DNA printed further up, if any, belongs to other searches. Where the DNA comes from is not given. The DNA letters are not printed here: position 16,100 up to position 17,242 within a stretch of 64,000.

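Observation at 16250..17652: rmlD-rmlC (dTDP-L-rhamnose pathway, last two steps) embedded in the nucleotide-metabolism module of a lytic phage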

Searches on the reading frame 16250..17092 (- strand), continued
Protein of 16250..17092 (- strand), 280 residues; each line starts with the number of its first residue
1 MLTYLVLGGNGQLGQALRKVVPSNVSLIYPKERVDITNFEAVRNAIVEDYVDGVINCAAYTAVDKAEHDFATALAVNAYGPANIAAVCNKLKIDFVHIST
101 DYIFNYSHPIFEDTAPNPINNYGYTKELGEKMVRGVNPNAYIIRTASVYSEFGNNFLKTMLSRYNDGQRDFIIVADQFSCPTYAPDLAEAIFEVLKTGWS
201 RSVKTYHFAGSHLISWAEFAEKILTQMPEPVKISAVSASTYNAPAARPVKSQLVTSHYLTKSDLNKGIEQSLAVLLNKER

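Call 40: find_homologous_proteins(query=window:16250-17092:-, max_evalue=1e-20)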
Query window:16250-17092:- (280 aa): 7783 proteins with E <= 1e-20 among 8000 candidates; the best 120 are listed.
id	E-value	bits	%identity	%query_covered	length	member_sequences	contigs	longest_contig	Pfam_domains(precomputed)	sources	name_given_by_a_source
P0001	3.0e-183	625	100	100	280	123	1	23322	PF04321.24,PF16363.12,PF02719.22,PF07993.19,PF01370.28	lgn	-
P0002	1.1e-147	509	83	100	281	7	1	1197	PF04321.24,PF16363.12,PF02719.22,PF07993.19,PF01370.28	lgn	-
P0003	6.4e-111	388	65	100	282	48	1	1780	PF04321.24,PF16363.12,PF02719.22,PF01073.26,PF07993.19,PF01370.28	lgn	-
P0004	7.6e-101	355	60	100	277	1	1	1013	PF04321.24,PF16363.12,PF02719.22,PF01073.26,PF07993.19,PF01370.28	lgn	-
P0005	7.3e-98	345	59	100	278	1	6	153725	PF04321.24,PF16363.12,PF02719.22,PF01073.26,PF07993.19,PF01370.28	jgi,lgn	jgi:dTDP-4-dehydrorhamnose reductase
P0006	7.3e-98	345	59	100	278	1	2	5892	PF04321.24,PF16363.12,PF02719.22,PF01073.26,PF07993.19,PF01370.28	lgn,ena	-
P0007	9.3e-98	345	59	100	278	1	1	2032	PF04321.24,PF16363.12,PF02719.22,PF01073.26,PF07993.19,PF01370.28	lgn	-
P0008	1.9e-97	344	59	100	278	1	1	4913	PF04321.24,PF16363.12,PF02719.22,PF01073.26,PF07993.19,PF01370.28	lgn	-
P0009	4.8e-97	343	58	100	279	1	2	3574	PF04321.24,PF16363.12,PF02719.22,PF01073.26,PF07993.19,PF01370.28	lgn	-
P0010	6.4e-97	342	59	100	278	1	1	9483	PF04321.24,PF16363.12,PF02719.22,PF01073.26,PF07993.19,PF01370.28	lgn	-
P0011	1.3e-96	341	59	100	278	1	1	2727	PF04321.24,PF16363.12,PF02719.22,PF01073.26,PF07993.19,PF01370.28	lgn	-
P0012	2.3e-96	340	58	100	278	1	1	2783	PF04321.24,PF16363.12,PF02719.22,PF01073.26,PF07993.19,PF01370.28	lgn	-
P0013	6.2e-96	339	58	100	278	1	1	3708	PF04321.24,PF16363.12,PF02719.22,PF01073.26,PF07993.19,PF01370.28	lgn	-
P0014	7.2e-96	339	58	100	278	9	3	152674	PF04321.24,PF16363.12,PF02719.22,PF01073.26,PF07993.19,PF01370.28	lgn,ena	-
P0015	8.2e-96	339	58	100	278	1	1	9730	PF04321.24,PF16363.12,PF02719.22,PF01073.26,PF07993.19,PF01370.28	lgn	-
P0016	8.5e-96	339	58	100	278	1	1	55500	PF04321.24,PF16363.12,PF02719.22,PF01073.26,PF07993.19,PF01370.28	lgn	-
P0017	9.4e-96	338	58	100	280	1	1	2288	PF04321.24,PF16363.12,PF02719.22,PF01073.26,PF07993.19,PF01370.28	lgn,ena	-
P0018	1.2e-95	338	58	100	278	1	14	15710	PF04321.24,PF16363.12,PF02719.22,PF01073.26,PF07993.19,PF01370.28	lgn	-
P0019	1.6e-95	338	58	100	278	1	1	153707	PF04321.24,PF16363.12,PF02719.22,PF01073.26,PF07993.19,PF01370.28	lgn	-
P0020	1.6e-95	338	58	100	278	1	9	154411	PF04321.24,PF16363.12,PF02719.22,PF01073.26,PF07993.19,PF01370.28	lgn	-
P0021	1.6e-95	338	58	100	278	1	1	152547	PF04321.24,PF16363.12,PF02719.22,PF01073.26,PF07993.19,PF01370.28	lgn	-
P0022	3.1e-95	337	58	100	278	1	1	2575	PF04321.24,PF16363.12,PF02719.22,PF01073.26,PF07993.19,PF01370.28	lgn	-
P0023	3.9e-95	336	58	100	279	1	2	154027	PF04321.24,PF16363.12,PF02719.22,PF01073.26,PF07993.19,PF01370.28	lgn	-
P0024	5.9e-95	336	58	100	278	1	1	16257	PF04321.24,PF16363.12,PF02719.22,PF01073.26,PF07993.19,PF01370.28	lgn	-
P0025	5.9e-95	336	57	100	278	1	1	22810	PF04321.24,PF16363.12,PF02719.22,PF01073.26,PF07993.19,PF01370.28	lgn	-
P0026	5.9e-95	336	57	100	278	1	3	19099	PF04321.24,PF16363.12,PF02719.22,PF01073.26,PF07993.19,PF01370.28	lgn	-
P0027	2.1e-94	334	57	100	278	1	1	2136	PF04321.24,PF16363.12,PF02719.22,PF01073.26,PF01370.28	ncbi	-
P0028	2.8e-94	334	57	100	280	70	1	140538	PF04321.24,PF16363.12,PF02719.22,PF01073.26,PF07993.19,PF01370.28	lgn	-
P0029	3.2e-94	333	58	100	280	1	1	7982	PF04321.24,PF16363.12,PF02719.22,PF01073.26,PF07993.19,PF01370.28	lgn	-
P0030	3.9e-94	333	58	100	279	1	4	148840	PF04321.24,PF16363.12,PF02719.22,PF07993.19,PF01370.28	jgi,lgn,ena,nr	jgi:dTDP-4-dehydrorhamnose reductase|nr:MAG TPA: dTDP-4-dehydrorhamnose reductase [Caudoviricetes sp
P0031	5.4e-94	333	58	100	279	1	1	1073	PF04321.24,PF16363.12,PF02719.22,PF07993.19,PF01370.28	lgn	-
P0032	5.5e-94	333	58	100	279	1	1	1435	PF04321.24,PF16363.12,PF02719.22,PF01073.26,PF07993.19,PF01370.28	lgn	-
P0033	7.6e-94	332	58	100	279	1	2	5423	PF04321.24,PF16363.12,PF02719.22,PF07993.19,PF01370.28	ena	-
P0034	1.1e-93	332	59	100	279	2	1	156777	PF04321.24,PF16363.12,PF02719.22,PF01073.26,PF07993.19,PF01370.28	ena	-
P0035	1.7e-93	331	57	100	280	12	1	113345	PF04321.24,PF16363.12,PF02719.22,PF01073.26,PF07993.19,PF01370.28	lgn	-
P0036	2.8e-93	330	58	100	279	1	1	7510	PF04321.24,PF16363.12,PF02719.22,PF07993.19,PF01370.28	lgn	-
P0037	5.1e-93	329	59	100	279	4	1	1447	PF04321.24,PF16363.12,PF02719.22,PF07993.19,PF01370.28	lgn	-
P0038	4.2e-92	326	56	100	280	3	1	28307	PF04321.24,PF16363.12,PF02719.22,PF01073.26,PF07993.19,PF01370.28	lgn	-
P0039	5.1e-92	326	58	100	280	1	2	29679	PF04321.24,PF16363.12,PF02719.22,PF01073.26,PF07993.19,PF01370.28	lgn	-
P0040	8.7e-92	325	58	100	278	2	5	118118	PF04321.24,PF16363.12,PF02719.22,PF01073.26,PF07993.19,PF01370.28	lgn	-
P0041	1.6e-91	324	57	100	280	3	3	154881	PF04321.24,PF16363.12,PF02719.22,PF01073.26,PF07993.19,PF01370.28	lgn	-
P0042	2.0e-91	324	58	100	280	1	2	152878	PF04321.24,PF16363.12,PF02719.22,PF01073.26,PF07993.19,PF01370.28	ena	-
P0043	3.3e-91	323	57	100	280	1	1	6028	PF04321.24,PF16363.12,PF02719.22,PF01073.26,PF07993.19,PF01370.28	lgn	-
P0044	6.2e-90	319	55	100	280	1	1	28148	PF04321.24,PF16363.12,PF02719.22,PF01073.26,PF07993.19,PF01370.28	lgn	-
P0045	4.5e-88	313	55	100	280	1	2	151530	PF04321.24,PF16363.12,PF02719.22,PF07993.19,PF01370.28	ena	-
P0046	3.5e-87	310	55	100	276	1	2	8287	PF04321.24,PF16363.12,PF02719.22,PF01073.26,PF07993.19,PF01370.28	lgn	-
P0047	1.8e-86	308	54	100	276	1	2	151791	PF04321.24,PF16363.12,PF02719.22,PF01073.26,PF07993.19,PF01370.28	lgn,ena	-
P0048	5.7e-86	306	55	100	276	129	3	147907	PF04321.24,PF16363.12,PF02719.22,PF01073.26,PF07993.19,PF01370.28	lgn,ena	-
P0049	5.1e-84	300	55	100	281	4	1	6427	PF04321.24,PF16363.12,PF02719.22,PF01073.26,PF07993.19,PF01370.28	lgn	-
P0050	8.0e-84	299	53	100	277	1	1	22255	PF04321.24,PF16363.12,PF02719.22,PF07993.19,PF01370.28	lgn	-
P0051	5.0e-78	280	51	100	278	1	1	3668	PF04321.24,PF16363.12,PF02719.22,PF01073.26,PF07993.19,PF01370.28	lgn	-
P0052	1.1e-75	273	50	97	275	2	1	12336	PF04321.24,PF16363.12,PF02719.22,PF01073.26,PF07993.19,PF01370.28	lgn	-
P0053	6.9e-74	267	55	84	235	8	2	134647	PF04321.24,PF16363.12,PF02719.22,PF01073.26,PF07993.19,PF01370.28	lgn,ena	-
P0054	1.1e-55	207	41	99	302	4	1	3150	PF04321.24,PF16363.12,PF02719.22,PF01073.26,PF07993.19,PF01370.28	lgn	-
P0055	2.0e-54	203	42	96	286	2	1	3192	PF04321.24,PF16363.12,PF02719.22,PF07993.19,PF01370.28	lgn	-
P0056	4.4e-54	202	42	96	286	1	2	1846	PF04321.24,PF16363.12,PF02719.22,PF01073.26,PF07993.19,PF01370.28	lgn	-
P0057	3.9e-53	199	41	91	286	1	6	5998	PF04321.24,PF16363.12,PF02719.22,PF07993.19,PF01370.28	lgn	-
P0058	1.0e-52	197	42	98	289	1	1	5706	PF04321.24,PF16363.12,PF02719.22,PF07993.19,PF01370.28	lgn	-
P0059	3.1e-52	196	42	98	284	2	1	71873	PF04321.24,PF16363.12,PF02719.22,PF01370.28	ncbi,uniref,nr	ncbi:dTDP-4-dehydrorhamnose reductase [Erwinia sp. B116]|uniref:dTDP-4-dehydrorhamnose reductase n=1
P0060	4.6e-52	195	40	98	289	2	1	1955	PF04321.24,PF16363.12,PF02719.22,PF01073.26,PF07993.19,PF01370.28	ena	-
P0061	5.8e-52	195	44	90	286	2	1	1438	PF04321.24,PF16363.12,PF02719.22,PF07993.19,PF01370.28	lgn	-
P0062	6.0e-52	195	40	95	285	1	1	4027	PF04321.24,PF16363.12,PF02719.22,PF07993.19,PF01370.28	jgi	-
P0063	8.7e-52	194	40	98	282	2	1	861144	PF04321.24,PF16363.12,PF02719.22,PF07993.19,PF01370.28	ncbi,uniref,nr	ncbi:dTDP-4-dehydrorhamnose reductase [Halobacteriovorax sp. JY17]|uniref:dTDP-4-dehydrorhamnose red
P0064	1.2e-51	194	42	90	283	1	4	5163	PF04321.24,PF16363.12,PF02719.22,PF01073.26,PF07993.19,PF01370.28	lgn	-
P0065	1.2e-51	194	42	90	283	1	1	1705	PF04321.24,PF16363.12,PF02719.22,PF01073.26,PF07993.19,PF01370.28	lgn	-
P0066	1.3e-51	194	41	90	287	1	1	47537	PF04321.24,PF16363.12,PF02719.22,PF01073.26,PF07993.19,PF01370.28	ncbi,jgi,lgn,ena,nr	ncbi:MAG: dTDP-4-dehydrorhamnose reductase [Bacteroidetes bacterium 4572_77]|nr:MAG: dTDP-4-dehydror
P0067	1.4e-51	194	42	90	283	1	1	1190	PF04321.24,PF16363.12,PF02719.22,PF01073.26,PF07993.19,PF01370.28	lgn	-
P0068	1.6e-51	193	42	90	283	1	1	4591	PF04321.24,PF16363.12,PF02719.22,PF01073.26,PF07993.19,PF01370.28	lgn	-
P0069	1.8e-51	193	39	98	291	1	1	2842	PF04321.24,PF16363.12,PF02719.22,PF01073.26,PF07993.19,PF01370.28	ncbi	ncbi:MAG: dTDP-4-dehydrorhamnose reductase [Chitinophagaceae bacterium]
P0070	2.2e-51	193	44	89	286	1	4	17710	PF04321.24,PF16363.12,PF02719.22,PF07993.19,PF01370.28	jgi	jgi:dTDP-4-dehydrorhamnose reductase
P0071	2.4e-51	193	41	89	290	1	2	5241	PF04321.24,PF16363.12,PF02719.22,PF01073.26,PF07993.19,PF01370.28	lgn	-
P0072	3.0e-51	193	43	92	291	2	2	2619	PF04321.24,PF16363.12,PF01370.28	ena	-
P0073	3.1e-51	192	42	90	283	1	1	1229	PF04321.24,PF16363.12,PF02719.22,PF01073.26,PF07993.19,PF01370.28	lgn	-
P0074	3.2e-51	192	42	90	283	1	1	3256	PF04321.24,PF16363.12,PF02719.22,PF01073.26,PF07993.19,PF01370.28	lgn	-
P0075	3.8e-51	192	42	90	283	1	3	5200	PF04321.24,PF16363.12,PF02719.22,PF01073.26,PF07993.19,PF01370.28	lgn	-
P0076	4.3e-51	192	42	90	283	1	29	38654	PF04321.24,PF16363.12,PF02719.22,PF01073.26,PF07993.19,PF01370.28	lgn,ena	-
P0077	4.3e-51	192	42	90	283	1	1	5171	PF04321.24,PF16363.12,PF02719.22,PF01073.26,PF07993.19,PF01370.28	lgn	-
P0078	4.3e-51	192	42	90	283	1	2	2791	PF04321.24,PF16363.12,PF02719.22,PF01073.26,PF07993.19,PF01370.28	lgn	-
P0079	4.3e-51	192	42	90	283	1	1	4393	PF04321.24,PF16363.12,PF02719.22,PF01073.26,PF07993.19,PF01370.28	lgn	-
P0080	4.3e-51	192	42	90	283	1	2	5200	PF04321.24,PF16363.12,PF02719.22,PF01073.26,PF07993.19,PF01370.28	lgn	-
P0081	4.3e-51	192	42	90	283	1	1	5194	PF04321.24,PF16363.12,PF02719.22,PF01073.26,PF07993.19,PF01370.28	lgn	-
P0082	4.4e-51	192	42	90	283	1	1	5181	PF04321.24,PF16363.12,PF02719.22,PF01073.26,PF07993.19,PF01370.28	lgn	-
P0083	4.4e-51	192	42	90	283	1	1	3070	PF04321.24,PF16363.12,PF02719.22,PF01073.26,PF07993.19,PF01370.28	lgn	-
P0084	4.7e-51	192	43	94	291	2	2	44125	PF04321.24,PF16363.12,PF01370.28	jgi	jgi:dTDP-4-dehydrorhamnose reductase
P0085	5.3e-51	192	42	94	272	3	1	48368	PF04321.24,PF16363.12,PF02719.22,PF07993.19,PF01370.28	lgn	-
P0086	5.9e-51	192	42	90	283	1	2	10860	PF04321.24,PF16363.12,PF02719.22,PF01073.26,PF07993.19,PF01370.28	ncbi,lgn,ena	-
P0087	6.1e-51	191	42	90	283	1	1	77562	PF04321.24,PF16363.12,PF02719.22,PF01073.26,PF07993.19,PF01370.28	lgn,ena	-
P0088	6.7e-51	191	42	90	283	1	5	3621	PF04321.24,PF16363.12,PF02719.22,PF01073.26,PF07993.19,PF01370.28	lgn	-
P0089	7.7e-51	191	43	90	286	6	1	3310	PF04321.24,PF16363.12,PF02719.22,PF07993.19,PF01370.28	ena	-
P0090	8.1e-51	191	41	92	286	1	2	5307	PF04321.24,PF16363.12,PF02719.22,PF07993.19,PF01370.28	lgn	-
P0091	1.2e-50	191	43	91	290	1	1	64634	PF04321.24,PF16363.12,PF02719.22,PF07993.19,PF01370.28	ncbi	-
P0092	1.3e-50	190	40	99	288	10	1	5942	PF04321.24,PF16363.12,PF02719.22,PF01073.26,PF07993.19,PF01370.28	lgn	-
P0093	1.4e-50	190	41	98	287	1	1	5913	PF04321.24,PF16363.12,PF02719.22,PF01370.28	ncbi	ncbi:MAG: dTDP-4-dehydrorhamnose reductase [Chitinophagaceae bacterium]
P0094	1.4e-50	190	41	89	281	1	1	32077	PF04321.24,PF16363.12,PF02719.22,PF01370.28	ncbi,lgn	-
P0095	1.4e-50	190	40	92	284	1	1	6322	PF04321.24,PF16363.12,PF02719.22,PF01073.26,PF07993.19,PF13460.13,PF01370.28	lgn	-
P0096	1.5e-50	190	41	90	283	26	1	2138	PF04321.24,PF16363.12,PF02719.22,PF01073.26,PF07993.19,PF01370.28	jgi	jgi:dTDP-4-dehydrorhamnose reductase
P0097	1.5e-50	190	42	91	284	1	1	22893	PF04321.24,PF16363.12,PF02719.22,PF07993.19,PF01370.28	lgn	-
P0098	1.6e-50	190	42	95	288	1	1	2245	PF04321.24,PF16363.12,PF02719.22,PF07993.19,PF01370.28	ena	-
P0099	1.9e-50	190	41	90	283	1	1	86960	PF04321.24,PF16363.12,PF02719.22,PF01073.26,PF07993.19,PF01370.28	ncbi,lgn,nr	ncbi:MAG: dTDP-4-dehydrorhamnose reductase [Paludibacteraceae bacterium]|nr:dTDP-4-dehydrorhamnose r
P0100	2.1e-50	190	41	90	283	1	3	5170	PF04321.24,PF16363.12,PF02719.22,PF01073.26,PF07993.19,PF01370.28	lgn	-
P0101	2.2e-50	190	42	90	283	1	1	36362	PF04321.24,PF16363.12,PF02719.22,PF01073.26,PF07993.19,PF01370.28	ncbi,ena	-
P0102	2.8e-50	189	43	90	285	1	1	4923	PF04321.24,PF16363.12,PF02719.22,PF01370.28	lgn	-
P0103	3.0e-50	189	43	87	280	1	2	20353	PF04321.24,PF16363.12,PF02719.22,PF01370.28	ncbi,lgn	ncbi:MAG: dTDP-4-dehydrorhamnose reductase [Flavobacteriales bacterium]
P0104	3.2e-50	189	41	92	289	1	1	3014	PF04321.24,PF16363.12,PF02719.22,PF07993.19,PF01370.28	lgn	-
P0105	3.5e-50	189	43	90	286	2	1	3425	PF04321.24,PF16363.12,PF02719.22,PF01073.26,PF07993.19,PF01370.28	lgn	-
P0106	3.9e-50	189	43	90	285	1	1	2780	PF04321.24,PF16363.12,PF02719.22,PF01370.28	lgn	-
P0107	4.0e-50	189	43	89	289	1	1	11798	PF04321.24,PF16363.12,PF02719.22,PF01073.26,PF07993.19,PF01370.28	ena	-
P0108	4.2e-50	189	41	90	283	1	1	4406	PF04321.24,PF16363.12,PF02719.22,PF01073.26,PF07993.19,PF13460.13,PF01370.28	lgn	-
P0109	4.3e-50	189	40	90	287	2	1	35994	PF04321.24,PF16363.12,PF02719.22,PF07993.19,PF01370.28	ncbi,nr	ncbi:MAG: dTDP-4-dehydrorhamnose reductase [Flavobacterium sp.]|nr:dTDP-4-dehydrorhamnose reductase 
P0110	4.3e-50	189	43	90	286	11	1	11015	PF04321.24,PF16363.12,PF02719.22,PF07993.19,PF01370.28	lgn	-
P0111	5.3e-50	188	43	90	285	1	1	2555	PF04321.24,PF16363.12,PF02719.22,PF01370.28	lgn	-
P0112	5.5e-50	188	42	89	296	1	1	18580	PF04321.24,PF16363.12,PF02719.22,PF07993.19,PF01370.28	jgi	jgi:dTDP-4-dehydrorhamnose reductase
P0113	6.6e-50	188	42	90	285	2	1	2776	PF04321.24,PF16363.12,PF02719.22,PF01073.26,PF07993.19,PF01370.28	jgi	-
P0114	6.7e-50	188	42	99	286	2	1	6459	PF04321.24,PF16363.12,PF02719.22,PF01073.26,PF01370.28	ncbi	-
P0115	7.3e-50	188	43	90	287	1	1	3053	PF08659.17,PF04321.24,PF16363.12,PF02719.22,PF01073.26,PF07993.19,PF01370.28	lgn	-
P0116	7.3e-50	188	42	90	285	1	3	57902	PF04321.24,PF16363.12,PF02719.22,PF01073.26,PF07993.19,PF13460.13,PF01370.28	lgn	-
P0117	8.2e-50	188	39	91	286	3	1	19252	PF04321.24,PF16363.12,PF02719.22,PF01073.26,PF07993.19,PF01370.28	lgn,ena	-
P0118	8.4e-50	188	41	90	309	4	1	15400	PF04321.24,PF16363.12,PF02719.22,PF01370.28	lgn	-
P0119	8.4e-50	188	42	90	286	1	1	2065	PF04321.24,PF16363.12,PF02719.22,PF01073.26,PF07993.19,PF01370.28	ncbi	-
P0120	9.7e-50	188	41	90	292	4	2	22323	PF04321.24,PF16363.12,PF02719.22,PF07993.19,PF01370.28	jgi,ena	-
